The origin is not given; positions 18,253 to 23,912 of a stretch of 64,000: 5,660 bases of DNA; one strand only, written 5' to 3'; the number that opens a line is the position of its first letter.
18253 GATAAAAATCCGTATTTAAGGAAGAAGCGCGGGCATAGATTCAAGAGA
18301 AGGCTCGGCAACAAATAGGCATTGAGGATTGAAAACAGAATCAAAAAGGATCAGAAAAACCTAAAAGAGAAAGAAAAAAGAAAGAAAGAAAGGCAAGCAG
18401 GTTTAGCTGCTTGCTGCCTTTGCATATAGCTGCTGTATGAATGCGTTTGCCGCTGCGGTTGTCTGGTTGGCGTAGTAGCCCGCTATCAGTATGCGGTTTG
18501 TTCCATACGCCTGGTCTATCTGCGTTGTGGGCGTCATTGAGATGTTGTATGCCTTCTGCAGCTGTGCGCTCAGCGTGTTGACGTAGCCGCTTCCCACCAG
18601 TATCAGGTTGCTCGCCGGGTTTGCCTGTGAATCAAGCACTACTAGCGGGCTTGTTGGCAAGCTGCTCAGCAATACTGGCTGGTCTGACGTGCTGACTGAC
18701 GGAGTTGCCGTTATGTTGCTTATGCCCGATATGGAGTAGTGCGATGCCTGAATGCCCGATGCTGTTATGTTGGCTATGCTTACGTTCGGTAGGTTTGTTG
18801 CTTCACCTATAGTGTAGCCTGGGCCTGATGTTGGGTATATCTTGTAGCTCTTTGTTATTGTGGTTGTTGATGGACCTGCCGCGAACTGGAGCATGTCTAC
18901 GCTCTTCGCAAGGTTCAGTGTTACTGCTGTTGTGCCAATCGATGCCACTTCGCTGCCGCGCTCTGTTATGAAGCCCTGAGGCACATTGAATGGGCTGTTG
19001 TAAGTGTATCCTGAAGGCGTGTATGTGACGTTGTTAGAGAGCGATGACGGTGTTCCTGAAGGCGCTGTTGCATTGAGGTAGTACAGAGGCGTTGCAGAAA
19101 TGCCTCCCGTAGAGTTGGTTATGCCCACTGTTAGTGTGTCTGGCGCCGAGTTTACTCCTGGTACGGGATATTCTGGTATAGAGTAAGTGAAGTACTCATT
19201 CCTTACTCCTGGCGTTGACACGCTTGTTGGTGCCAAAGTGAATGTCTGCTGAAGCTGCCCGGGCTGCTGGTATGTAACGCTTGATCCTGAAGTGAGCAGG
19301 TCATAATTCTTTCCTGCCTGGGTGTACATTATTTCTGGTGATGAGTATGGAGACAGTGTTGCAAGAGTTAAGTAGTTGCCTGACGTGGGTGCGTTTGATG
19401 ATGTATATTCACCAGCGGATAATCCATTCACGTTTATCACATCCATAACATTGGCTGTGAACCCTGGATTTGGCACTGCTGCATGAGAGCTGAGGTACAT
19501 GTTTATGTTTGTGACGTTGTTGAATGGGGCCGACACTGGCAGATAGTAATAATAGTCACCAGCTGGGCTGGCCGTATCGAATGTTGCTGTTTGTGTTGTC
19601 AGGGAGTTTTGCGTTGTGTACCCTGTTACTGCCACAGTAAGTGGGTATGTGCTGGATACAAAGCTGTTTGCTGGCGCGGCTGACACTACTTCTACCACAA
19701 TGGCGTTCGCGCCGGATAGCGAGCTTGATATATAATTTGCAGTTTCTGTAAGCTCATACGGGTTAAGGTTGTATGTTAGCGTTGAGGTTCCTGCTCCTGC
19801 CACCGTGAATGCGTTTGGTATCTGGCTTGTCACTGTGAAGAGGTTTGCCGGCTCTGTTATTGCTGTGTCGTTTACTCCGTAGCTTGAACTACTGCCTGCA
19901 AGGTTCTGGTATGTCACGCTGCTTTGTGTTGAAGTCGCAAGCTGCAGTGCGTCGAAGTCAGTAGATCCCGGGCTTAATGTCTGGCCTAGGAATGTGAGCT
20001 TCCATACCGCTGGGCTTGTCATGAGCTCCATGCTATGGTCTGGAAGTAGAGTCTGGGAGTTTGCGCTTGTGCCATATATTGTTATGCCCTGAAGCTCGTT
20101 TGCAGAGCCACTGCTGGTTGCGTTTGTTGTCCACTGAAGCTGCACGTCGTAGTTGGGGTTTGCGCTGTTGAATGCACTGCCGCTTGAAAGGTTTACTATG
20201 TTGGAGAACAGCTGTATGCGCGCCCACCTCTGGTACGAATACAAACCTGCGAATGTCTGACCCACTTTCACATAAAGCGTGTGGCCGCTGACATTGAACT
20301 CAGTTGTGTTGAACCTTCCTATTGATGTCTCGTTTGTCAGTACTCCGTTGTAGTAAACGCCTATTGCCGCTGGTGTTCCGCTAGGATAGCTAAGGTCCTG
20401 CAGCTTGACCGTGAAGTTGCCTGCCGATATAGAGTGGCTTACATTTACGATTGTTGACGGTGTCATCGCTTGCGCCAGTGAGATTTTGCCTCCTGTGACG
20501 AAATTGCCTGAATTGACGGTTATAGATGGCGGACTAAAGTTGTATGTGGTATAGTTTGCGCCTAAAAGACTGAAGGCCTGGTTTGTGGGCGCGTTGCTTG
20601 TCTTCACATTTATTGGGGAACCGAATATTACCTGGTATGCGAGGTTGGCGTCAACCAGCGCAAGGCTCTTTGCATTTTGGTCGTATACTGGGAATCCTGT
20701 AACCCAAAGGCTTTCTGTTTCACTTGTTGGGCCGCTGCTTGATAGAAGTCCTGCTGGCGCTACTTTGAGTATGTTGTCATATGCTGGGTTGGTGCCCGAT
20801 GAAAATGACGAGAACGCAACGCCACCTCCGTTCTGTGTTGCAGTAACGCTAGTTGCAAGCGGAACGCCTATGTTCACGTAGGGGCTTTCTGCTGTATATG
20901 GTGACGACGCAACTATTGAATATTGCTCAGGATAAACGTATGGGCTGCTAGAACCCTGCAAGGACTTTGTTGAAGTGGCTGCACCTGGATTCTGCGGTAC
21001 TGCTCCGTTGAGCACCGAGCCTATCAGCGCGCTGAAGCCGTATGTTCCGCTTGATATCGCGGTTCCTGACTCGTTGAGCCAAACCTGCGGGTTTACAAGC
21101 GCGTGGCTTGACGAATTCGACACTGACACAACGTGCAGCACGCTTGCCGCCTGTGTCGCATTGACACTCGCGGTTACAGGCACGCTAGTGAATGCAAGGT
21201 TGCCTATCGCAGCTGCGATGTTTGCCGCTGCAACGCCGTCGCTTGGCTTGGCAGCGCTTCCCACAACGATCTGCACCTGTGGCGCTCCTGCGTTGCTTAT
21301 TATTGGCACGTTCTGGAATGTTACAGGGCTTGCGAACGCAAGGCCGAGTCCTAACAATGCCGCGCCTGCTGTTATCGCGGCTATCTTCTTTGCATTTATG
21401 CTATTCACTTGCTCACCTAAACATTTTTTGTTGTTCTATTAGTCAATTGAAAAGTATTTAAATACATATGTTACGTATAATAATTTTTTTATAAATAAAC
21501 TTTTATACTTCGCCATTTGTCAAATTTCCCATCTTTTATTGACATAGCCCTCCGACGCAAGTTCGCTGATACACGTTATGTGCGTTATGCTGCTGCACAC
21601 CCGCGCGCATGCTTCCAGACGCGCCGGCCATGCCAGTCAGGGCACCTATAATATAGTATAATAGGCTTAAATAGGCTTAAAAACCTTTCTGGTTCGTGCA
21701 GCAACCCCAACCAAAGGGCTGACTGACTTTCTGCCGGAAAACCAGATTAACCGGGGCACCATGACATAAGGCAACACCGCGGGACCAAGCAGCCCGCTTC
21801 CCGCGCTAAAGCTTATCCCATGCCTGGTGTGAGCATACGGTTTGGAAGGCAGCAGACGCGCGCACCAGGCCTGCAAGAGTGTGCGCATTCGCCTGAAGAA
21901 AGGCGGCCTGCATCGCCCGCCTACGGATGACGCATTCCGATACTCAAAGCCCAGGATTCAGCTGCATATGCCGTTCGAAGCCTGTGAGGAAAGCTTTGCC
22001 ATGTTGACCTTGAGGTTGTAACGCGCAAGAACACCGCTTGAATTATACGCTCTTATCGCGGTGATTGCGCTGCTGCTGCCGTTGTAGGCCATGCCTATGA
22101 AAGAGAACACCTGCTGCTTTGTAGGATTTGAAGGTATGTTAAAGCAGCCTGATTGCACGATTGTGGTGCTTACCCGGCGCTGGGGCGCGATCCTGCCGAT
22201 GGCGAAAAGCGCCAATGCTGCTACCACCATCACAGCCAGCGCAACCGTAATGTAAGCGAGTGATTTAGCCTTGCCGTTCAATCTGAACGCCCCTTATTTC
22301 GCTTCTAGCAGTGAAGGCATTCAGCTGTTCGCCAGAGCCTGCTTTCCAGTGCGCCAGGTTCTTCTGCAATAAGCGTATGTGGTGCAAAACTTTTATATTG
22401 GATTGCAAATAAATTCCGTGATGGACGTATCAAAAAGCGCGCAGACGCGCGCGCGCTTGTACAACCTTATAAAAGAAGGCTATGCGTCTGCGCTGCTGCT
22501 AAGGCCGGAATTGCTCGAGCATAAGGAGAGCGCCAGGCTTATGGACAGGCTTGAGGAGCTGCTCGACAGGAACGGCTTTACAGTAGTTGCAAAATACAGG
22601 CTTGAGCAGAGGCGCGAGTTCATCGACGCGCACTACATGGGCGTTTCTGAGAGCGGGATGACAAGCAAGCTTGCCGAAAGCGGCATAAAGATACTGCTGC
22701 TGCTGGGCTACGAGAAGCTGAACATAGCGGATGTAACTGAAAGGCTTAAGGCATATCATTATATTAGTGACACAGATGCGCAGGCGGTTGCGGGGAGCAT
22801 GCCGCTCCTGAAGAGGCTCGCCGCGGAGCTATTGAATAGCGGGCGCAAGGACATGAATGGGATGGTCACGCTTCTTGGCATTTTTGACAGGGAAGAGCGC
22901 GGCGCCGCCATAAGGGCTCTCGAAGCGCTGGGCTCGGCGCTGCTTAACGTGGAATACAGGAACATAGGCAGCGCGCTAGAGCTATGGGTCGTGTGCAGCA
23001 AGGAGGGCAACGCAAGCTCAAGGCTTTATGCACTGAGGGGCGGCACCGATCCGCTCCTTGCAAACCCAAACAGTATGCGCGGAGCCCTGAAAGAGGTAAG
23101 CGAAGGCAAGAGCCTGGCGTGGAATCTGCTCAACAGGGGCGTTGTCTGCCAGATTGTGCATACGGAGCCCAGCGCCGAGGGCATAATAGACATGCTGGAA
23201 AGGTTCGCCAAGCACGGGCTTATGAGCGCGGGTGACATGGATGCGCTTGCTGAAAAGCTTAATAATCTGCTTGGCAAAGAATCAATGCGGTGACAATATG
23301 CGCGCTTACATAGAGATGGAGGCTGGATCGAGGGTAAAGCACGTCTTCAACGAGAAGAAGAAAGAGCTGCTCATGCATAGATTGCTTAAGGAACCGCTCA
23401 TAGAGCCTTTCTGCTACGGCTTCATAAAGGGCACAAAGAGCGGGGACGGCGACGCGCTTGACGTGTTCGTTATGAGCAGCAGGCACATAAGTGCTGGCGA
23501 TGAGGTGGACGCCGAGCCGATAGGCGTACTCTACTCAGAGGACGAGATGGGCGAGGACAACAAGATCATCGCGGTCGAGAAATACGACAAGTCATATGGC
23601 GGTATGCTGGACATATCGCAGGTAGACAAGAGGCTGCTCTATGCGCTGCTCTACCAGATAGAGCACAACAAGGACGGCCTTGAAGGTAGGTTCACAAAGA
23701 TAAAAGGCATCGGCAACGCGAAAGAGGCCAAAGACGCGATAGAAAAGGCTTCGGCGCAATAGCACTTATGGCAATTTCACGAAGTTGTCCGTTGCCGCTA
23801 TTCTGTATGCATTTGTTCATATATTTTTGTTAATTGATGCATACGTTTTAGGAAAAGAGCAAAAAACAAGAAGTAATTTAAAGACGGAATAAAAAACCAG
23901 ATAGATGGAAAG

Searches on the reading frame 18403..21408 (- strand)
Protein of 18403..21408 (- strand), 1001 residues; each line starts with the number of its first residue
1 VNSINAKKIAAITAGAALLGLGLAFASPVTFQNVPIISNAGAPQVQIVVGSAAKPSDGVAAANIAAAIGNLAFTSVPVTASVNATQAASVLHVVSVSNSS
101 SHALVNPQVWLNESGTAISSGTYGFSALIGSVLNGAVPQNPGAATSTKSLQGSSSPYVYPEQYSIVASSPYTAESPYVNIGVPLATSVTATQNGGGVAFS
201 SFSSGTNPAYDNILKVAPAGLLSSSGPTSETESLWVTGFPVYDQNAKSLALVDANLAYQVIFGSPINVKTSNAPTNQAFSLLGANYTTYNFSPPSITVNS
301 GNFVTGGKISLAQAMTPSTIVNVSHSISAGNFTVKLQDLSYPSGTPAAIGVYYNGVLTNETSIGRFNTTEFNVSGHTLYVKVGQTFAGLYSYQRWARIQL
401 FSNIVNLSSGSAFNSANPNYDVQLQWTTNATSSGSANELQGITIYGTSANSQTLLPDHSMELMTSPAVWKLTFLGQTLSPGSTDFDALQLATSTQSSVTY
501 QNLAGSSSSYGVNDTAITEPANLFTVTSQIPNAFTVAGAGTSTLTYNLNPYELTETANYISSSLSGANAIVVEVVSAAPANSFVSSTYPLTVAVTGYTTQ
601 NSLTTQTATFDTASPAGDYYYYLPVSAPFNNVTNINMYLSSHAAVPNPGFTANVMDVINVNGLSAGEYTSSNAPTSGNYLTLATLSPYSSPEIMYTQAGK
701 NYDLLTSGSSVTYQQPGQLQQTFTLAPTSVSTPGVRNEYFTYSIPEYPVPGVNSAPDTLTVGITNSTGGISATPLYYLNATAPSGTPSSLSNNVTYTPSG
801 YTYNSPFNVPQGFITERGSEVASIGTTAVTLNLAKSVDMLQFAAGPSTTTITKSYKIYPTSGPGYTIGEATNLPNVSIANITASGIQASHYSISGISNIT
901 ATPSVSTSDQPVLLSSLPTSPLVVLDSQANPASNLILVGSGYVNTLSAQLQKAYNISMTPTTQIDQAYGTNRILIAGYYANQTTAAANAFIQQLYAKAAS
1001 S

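Call 13: search_protein_families(library=pfam, proteins=[window:18403-21408:-], max_evalue=0.01)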
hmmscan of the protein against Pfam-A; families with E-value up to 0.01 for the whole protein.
window:18403-21408:- (1001 aa): 1 family
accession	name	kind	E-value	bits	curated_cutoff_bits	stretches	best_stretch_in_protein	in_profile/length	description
PF05124.17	S_layer_C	-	1.8e-20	73.7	23.9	1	39-993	11-176/177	S-layer like family, outer domain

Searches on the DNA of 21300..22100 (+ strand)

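Call 4: search_rna_families(source=window, start=21300, end=22100, threshold=evalue, max_evalue=10, show_alignments=4)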
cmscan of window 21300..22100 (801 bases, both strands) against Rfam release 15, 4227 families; matches with E-value up to 10: 3.
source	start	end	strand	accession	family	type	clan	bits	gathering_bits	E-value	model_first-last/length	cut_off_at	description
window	21648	21684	-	RF01378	CRISPR-DR65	Gene; CRISPR;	-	19.6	43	2.9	1-37/37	no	CRISPR RNA direct repeat element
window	21300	21519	-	RF01477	rli43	Gene; sRNA;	-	17.1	100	0.12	1-255/255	no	Listeria sRNA rli43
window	21371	21462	+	RF02189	ST7-OT4_3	Gene; lncRNA;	-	12.8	50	1.8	211-302/302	no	ST7 overlapping transcript 4 conserved region 3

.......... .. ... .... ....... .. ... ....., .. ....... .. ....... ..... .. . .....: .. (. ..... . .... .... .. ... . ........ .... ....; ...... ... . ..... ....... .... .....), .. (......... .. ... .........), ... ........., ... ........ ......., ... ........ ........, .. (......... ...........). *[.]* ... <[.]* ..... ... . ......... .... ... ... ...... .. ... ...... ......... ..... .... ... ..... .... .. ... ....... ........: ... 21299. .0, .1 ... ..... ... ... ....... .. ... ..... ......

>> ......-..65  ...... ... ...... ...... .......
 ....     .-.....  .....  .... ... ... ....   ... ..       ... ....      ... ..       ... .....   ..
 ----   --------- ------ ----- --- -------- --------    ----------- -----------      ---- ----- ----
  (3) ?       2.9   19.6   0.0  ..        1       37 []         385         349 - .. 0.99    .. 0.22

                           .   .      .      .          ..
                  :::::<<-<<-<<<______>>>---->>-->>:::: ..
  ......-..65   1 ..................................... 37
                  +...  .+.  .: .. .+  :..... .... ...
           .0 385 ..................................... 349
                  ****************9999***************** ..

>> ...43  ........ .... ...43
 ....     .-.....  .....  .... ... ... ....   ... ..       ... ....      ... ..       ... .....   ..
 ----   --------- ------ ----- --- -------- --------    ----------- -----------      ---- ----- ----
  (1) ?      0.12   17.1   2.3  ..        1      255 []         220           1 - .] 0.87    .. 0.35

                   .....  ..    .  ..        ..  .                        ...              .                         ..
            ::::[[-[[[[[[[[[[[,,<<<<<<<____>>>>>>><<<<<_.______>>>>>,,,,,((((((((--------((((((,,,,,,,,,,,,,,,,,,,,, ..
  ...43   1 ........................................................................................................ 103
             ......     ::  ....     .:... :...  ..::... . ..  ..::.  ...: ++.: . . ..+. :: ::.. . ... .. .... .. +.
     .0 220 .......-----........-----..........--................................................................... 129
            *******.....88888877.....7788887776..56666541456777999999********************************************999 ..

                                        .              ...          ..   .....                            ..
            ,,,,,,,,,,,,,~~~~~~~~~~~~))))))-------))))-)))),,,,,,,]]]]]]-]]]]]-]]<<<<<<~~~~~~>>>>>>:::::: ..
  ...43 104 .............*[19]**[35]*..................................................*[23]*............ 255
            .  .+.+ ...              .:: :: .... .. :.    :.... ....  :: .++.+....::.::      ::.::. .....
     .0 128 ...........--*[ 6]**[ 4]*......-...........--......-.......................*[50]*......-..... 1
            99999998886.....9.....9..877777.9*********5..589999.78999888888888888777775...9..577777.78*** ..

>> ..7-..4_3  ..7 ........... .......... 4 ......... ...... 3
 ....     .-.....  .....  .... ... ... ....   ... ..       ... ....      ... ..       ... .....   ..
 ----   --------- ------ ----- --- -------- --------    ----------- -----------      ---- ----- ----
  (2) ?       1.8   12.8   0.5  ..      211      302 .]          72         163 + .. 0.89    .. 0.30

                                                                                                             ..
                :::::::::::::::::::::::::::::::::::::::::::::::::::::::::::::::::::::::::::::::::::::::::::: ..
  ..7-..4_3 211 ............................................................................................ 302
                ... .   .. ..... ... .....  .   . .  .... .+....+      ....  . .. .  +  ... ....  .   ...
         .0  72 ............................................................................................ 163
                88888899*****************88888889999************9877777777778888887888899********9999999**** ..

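Call 65: search_dna_similar(query=window:21541-21957:+, collection=phages, mode=distant, max_evalue=0.01, max_rows=5)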
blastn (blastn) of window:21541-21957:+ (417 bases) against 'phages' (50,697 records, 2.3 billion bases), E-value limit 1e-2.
No match.

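Call 66: search_dna_similar(query=window:21541-21957:+, collection=plasmids, mode=distant, max_evalue=0.01, max_rows=5)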
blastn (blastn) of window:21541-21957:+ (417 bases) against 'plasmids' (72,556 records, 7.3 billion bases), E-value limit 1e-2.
No match.

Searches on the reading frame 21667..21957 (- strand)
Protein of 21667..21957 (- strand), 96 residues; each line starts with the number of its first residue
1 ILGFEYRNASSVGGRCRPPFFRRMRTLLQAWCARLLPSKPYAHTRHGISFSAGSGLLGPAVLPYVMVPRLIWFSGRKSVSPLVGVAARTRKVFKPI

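Call 58: search_protein_representatives(protein=window:21667-21957:-)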
Query: 96 residues. Proteins with E-value up to 0.001 (for the whole library): 0; up to 1e-10: 0; up to 1e-30: 0. The best 0 are listed.

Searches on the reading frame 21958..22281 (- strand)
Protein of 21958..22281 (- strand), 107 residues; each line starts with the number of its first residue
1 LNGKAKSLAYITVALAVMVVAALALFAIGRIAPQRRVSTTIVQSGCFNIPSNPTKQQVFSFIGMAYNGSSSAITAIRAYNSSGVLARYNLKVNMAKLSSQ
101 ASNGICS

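Call 13: search_protein_families(library=pfam, proteins=[window:21958-22281:-], max_evalue=0.01)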
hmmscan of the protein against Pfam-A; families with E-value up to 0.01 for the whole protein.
window:21958-22281:- (107 aa): 0 families

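Call 34: find_homologous_proteins(query=window:21958-22281:-)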
Query window:21958-22281:- (107 aa): 2 proteins with E <= 0.001 among 20 candidates.
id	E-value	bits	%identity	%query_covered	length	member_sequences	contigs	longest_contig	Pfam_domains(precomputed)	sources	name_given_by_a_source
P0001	8.8e-59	213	100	100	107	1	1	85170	-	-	-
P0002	7.1e-32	127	67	100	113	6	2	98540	-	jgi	jgi:hypothetical protein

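Call 35: find_encoding_contigs(protein=P0002, flank=3000, max_places=6)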
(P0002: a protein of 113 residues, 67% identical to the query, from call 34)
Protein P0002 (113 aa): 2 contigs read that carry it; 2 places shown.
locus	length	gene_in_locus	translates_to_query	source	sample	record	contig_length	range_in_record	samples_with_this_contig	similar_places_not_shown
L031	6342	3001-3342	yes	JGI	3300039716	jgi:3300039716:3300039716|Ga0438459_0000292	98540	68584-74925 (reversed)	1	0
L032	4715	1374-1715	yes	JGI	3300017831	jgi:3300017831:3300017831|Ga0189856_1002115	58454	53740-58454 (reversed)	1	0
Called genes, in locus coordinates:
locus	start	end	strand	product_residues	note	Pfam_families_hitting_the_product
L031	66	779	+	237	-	-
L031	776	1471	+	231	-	PF08843:AbiEii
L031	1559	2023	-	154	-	PF00719:Pyrophosphatase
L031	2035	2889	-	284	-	-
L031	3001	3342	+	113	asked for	-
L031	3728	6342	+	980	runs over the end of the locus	PF05124:S_layer_C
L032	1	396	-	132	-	?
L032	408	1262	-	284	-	-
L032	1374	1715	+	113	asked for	-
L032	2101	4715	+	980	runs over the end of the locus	PF05124:S_layer_C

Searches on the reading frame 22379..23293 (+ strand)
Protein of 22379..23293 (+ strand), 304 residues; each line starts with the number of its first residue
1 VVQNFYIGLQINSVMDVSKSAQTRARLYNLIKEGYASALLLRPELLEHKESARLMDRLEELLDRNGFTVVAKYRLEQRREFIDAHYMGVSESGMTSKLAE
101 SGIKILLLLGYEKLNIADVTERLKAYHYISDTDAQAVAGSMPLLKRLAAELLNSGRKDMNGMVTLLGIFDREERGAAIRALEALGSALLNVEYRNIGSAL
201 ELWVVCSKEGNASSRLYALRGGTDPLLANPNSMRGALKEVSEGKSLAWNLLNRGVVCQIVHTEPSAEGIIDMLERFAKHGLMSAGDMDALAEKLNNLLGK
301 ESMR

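Call 13: search_protein_families(library=pfam, proteins=[window:22379-23293:+], max_evalue=0.01)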
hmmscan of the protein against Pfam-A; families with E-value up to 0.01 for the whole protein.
window:22379-23293:+ (304 aa): 0 families

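Call 40: find_homologous_proteins(query=window:22421-23293:+)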
Query window:22421-23293:+ (290 aa): 3 proteins with E <= 0.001 among 5889 candidates.
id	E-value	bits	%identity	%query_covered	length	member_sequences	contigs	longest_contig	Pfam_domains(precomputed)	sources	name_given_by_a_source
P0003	2.3e-180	616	100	100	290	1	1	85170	-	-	-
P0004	1.2e-70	256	49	99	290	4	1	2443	-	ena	-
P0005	4.8e-64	235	46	98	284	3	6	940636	-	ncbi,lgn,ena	-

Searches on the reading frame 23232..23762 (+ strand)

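Call 13: search_protein_families(library=pfam, proteins=[window:23232-23762:+], max_evalue=0.01)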
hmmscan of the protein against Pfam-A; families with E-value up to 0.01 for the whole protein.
window:23232-23762:+ (176 aa): 2 families
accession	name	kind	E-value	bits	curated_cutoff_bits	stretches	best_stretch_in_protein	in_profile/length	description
PF00719.24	Pyrophosphatase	-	4.8e-28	98.3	23.5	1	26-174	2-149/153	Inorganic pyrophosphatase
PF18823.6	InPase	-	0.00057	20.2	26.8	1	62-83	49-70/135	Inorganic Pyrophosphatase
